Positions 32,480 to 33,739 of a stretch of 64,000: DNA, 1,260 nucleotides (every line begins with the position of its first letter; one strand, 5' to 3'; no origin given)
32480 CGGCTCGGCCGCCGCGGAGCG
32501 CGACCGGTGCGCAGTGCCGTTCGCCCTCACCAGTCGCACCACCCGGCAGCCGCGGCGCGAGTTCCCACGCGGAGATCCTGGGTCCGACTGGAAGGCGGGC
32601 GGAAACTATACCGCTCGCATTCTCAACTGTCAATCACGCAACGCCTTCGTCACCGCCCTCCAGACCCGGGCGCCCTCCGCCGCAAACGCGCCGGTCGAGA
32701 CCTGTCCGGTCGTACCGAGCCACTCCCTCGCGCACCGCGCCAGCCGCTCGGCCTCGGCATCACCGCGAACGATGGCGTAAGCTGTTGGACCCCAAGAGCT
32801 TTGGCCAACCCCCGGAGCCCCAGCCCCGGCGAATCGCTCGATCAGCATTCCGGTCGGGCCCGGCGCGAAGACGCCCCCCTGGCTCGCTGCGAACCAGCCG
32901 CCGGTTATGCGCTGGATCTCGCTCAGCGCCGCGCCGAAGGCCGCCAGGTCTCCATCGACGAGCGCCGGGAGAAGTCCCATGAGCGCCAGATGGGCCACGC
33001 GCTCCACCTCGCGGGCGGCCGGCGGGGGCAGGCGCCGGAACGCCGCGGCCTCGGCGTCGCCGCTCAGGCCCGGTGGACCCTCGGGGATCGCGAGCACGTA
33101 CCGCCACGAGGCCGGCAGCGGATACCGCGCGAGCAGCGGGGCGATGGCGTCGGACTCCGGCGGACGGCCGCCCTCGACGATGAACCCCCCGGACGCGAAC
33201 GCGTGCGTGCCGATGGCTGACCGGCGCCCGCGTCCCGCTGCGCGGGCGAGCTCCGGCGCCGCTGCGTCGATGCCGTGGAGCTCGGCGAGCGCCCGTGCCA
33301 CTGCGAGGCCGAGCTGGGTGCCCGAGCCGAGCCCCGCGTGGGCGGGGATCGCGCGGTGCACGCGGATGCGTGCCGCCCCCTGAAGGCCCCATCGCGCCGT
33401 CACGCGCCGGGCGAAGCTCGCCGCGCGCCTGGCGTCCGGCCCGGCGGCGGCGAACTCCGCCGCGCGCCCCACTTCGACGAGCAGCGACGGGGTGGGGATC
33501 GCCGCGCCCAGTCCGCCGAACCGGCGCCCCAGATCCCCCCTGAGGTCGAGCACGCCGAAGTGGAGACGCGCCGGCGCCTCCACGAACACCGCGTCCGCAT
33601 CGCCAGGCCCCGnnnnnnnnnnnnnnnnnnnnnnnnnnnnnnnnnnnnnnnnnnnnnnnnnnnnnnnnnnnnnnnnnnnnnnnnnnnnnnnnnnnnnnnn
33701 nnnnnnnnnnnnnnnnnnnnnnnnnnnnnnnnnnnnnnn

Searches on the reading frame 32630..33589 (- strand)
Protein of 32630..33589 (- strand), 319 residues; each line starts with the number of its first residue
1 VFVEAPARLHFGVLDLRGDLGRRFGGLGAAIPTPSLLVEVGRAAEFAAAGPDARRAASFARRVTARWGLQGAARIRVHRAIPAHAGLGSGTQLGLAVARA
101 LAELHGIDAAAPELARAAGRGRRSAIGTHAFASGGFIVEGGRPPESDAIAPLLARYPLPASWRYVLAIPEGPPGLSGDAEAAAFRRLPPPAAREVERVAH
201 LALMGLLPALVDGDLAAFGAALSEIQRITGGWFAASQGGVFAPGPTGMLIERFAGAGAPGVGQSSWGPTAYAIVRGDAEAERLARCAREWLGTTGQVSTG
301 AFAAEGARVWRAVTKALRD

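Call 40: search_protein_families(library=pfam, proteins=[window:32630-33589:-], max_evalue=0.0001)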
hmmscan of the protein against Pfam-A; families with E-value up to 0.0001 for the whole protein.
window:32630-33589:- (319 aa): 2 families
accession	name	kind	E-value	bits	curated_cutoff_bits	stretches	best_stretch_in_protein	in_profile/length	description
PF00288.32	GHMP_kinases_N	-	2.2e-10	41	22.3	1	59-127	6-72/87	GHMP kinases N terminal domain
PF08544.19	GHMP_kinases_C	-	6e-06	27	21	1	206-289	1-81/85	GHMP kinases C terminal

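Call 67: search_protein_families(library=ncbifam, proteins=[window:32630-33589:-], max_evalue=0.00001)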
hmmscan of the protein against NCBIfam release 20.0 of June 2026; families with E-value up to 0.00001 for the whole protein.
window:32630-33589:- (319 aa): 3 families
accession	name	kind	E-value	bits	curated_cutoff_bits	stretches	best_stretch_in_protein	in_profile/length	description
NF040726.1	BetaRFA-P_synth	equivalog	2.3e-54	184.7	328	1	1-297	1-315/327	beta-ribofuranosylaminobenzene 5'-phosphate synthase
TIGR00144.1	beta_RFAP_syn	subfamily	6.1e-50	170.3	113.5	1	3-296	3-307/325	beta-ribofuranosylaminobenzene 5'-phosphate synthase family protein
NF002288.1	PRK01212.1-4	equivalog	6e-06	25.5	194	0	57-130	61-135/303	homoserine kinase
